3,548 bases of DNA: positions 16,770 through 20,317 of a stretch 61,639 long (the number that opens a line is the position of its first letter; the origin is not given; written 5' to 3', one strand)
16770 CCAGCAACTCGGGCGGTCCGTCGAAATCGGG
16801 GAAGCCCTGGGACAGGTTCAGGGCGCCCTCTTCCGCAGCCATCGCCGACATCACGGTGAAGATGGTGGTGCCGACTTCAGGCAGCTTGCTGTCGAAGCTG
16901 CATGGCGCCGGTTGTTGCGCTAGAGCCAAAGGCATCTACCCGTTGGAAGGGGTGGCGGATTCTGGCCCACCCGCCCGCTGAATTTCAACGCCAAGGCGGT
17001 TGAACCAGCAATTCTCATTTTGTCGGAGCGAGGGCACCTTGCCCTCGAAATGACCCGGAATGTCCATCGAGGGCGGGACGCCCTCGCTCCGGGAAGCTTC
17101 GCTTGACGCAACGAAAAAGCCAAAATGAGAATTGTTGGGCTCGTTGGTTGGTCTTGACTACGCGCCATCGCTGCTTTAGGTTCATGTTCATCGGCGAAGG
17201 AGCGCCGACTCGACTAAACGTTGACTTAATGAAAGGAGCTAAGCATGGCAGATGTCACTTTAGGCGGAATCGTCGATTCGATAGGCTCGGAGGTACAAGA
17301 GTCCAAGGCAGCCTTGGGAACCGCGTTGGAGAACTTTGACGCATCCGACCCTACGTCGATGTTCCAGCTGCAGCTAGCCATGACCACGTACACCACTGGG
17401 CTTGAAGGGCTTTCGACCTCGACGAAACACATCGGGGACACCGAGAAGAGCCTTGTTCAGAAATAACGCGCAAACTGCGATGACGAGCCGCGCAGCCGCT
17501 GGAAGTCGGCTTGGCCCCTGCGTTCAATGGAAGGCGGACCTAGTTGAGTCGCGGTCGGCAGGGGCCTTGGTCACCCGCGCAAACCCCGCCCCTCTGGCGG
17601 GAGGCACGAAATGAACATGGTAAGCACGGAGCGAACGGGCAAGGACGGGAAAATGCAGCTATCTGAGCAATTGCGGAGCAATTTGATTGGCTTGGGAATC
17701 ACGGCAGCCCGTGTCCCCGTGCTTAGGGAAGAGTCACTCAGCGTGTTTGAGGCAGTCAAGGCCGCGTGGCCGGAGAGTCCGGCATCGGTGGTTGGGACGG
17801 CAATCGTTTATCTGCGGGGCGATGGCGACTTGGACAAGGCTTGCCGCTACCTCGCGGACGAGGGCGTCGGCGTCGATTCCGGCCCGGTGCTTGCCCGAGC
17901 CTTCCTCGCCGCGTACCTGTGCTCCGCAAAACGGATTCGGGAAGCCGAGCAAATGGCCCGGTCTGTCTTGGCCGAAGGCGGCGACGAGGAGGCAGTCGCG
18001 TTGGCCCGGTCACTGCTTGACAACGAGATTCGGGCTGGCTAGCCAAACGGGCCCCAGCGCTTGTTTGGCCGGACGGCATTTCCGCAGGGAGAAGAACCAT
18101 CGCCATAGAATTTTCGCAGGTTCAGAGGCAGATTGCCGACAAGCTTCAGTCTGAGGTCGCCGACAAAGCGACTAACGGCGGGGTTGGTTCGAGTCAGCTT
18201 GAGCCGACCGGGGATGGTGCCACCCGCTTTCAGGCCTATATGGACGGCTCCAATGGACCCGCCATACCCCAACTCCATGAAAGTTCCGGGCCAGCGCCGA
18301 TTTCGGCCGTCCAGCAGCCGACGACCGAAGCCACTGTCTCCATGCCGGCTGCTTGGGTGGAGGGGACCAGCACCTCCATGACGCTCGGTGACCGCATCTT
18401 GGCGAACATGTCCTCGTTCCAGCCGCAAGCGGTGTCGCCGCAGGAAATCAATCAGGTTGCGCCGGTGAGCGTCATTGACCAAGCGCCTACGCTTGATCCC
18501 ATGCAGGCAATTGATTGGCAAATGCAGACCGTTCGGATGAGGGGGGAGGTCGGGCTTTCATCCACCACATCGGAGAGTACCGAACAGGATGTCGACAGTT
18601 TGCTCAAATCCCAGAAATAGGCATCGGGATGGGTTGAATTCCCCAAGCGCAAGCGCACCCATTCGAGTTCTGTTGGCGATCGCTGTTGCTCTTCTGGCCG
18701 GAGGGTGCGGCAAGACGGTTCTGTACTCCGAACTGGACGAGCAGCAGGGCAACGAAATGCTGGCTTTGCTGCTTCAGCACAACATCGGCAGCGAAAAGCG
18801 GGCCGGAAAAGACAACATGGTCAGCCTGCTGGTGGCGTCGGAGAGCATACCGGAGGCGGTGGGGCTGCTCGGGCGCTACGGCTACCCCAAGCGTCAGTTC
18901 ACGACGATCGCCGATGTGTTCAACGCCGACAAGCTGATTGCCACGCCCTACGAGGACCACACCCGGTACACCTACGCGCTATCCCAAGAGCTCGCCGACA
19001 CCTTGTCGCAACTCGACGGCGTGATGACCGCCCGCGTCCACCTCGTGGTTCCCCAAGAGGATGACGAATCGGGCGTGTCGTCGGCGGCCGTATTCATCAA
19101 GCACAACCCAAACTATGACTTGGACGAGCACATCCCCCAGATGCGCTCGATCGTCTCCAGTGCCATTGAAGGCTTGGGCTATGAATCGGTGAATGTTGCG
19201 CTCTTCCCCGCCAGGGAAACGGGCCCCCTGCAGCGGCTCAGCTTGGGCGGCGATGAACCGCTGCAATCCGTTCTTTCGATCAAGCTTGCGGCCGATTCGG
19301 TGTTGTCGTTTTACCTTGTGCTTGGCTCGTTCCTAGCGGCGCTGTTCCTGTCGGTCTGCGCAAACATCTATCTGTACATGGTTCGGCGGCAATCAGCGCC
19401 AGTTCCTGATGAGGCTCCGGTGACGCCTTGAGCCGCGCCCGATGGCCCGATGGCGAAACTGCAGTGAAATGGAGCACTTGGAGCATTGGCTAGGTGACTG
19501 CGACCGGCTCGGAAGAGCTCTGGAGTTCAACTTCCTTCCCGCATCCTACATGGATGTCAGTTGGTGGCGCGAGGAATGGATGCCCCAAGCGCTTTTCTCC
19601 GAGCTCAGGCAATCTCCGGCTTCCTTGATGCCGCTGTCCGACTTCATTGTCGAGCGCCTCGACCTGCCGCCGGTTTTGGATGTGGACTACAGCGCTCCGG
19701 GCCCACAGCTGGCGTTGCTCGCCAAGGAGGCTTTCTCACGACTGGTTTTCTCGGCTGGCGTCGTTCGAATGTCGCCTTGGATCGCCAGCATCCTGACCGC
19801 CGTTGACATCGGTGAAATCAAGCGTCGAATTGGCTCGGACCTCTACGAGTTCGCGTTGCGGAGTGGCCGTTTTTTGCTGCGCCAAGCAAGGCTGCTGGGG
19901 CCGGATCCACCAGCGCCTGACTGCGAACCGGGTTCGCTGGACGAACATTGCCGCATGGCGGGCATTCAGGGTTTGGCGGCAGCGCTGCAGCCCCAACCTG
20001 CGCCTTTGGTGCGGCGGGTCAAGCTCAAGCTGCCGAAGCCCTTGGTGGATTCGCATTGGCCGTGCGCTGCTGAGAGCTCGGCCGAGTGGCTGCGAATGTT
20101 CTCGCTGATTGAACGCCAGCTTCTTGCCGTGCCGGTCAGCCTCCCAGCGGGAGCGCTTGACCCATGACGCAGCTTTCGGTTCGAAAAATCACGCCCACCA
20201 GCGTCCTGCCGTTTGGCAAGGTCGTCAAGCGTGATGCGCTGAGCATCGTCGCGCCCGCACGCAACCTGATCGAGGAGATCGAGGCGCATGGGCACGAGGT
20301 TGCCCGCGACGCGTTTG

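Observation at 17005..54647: About 37-kb injectisome island between housekeeping blocks, mixing Ysc-type and Esc/Ssa/Bsc-type gene-order features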

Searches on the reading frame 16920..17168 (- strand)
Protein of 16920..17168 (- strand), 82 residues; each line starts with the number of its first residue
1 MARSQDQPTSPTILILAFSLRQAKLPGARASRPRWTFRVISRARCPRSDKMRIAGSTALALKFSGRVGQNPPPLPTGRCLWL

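Call 7: search_protein_families(library=pfam, proteins=[window:16920-17168:-], max_evalue=0.01)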
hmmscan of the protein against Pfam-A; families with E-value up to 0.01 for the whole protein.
window:16920-17168:- (82 aa): 0 families

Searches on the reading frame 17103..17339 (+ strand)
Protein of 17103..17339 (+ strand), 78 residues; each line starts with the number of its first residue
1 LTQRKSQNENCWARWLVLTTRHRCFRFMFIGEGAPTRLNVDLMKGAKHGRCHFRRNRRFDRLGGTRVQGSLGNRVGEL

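Call 4: search_protein_families(library=pfam, proteins=[window:17103-17339:+], max_evalue=0.01)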
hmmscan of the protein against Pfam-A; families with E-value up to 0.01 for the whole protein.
window:17103-17339:+ (78 aa): 0 families

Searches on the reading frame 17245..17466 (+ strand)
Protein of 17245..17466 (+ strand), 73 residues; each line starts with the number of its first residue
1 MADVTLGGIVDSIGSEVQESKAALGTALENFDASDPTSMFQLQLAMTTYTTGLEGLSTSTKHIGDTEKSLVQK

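Call 4: search_protein_families(library=pfam, proteins=[window:17245-17466:+], max_evalue=0.01)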
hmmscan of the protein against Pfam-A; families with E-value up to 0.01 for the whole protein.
window:17245-17466:+ (73 aa): 1 family
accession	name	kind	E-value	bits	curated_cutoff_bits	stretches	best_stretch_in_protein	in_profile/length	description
PF09392.15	T3SS_needle_F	-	4.1e-10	40.1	29.4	1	8-73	3-70/71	Type III secretion needle MxiH, YscF, SsaG, EprI, PscF, EscF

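Call 68: search_protein_families(library=ncbifam, proteins=[window:17245-17466:+], max_evalue=0.01)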
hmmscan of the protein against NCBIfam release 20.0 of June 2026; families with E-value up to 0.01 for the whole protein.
window:17245-17466:+ (73 aa): 2 families
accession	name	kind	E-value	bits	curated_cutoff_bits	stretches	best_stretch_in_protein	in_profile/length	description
TIGR02105.1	III_needle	equivalog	2.4e-06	27.9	41.7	1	8-73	5-71/72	type III secretion system needle filament subunit SctF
NF038054.1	T3SS_SctI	equivalog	0.00097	19.2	39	1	12-58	14-61/76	type III secretion system inner rod subunit SctI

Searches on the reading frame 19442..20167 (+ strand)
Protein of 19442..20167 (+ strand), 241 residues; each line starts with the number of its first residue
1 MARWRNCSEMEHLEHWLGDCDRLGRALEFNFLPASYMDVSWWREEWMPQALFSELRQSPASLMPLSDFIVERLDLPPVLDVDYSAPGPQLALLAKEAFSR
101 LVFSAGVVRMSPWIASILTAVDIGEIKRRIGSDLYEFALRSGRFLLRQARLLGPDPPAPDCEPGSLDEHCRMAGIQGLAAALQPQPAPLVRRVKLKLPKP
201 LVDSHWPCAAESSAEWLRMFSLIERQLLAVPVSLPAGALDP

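Call 4: search_protein_families(library=pfam, proteins=[window:19442-20167:+], max_evalue=0.01)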
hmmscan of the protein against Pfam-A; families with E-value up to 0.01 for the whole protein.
window:19442-20167:+ (241 aa): 1 family
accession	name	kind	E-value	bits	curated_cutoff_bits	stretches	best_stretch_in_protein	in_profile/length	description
PF06578.17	YscK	-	6.8e-18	65.4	22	1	28-201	6-170/209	YOP proteins translocation protein K (YscK)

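Call 68: search_protein_families(library=ncbifam, proteins=[window:19442-20167:+], max_evalue=0.01)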
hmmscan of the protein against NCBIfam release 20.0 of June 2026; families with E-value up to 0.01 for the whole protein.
window:19442-20167:+ (241 aa): 0 families
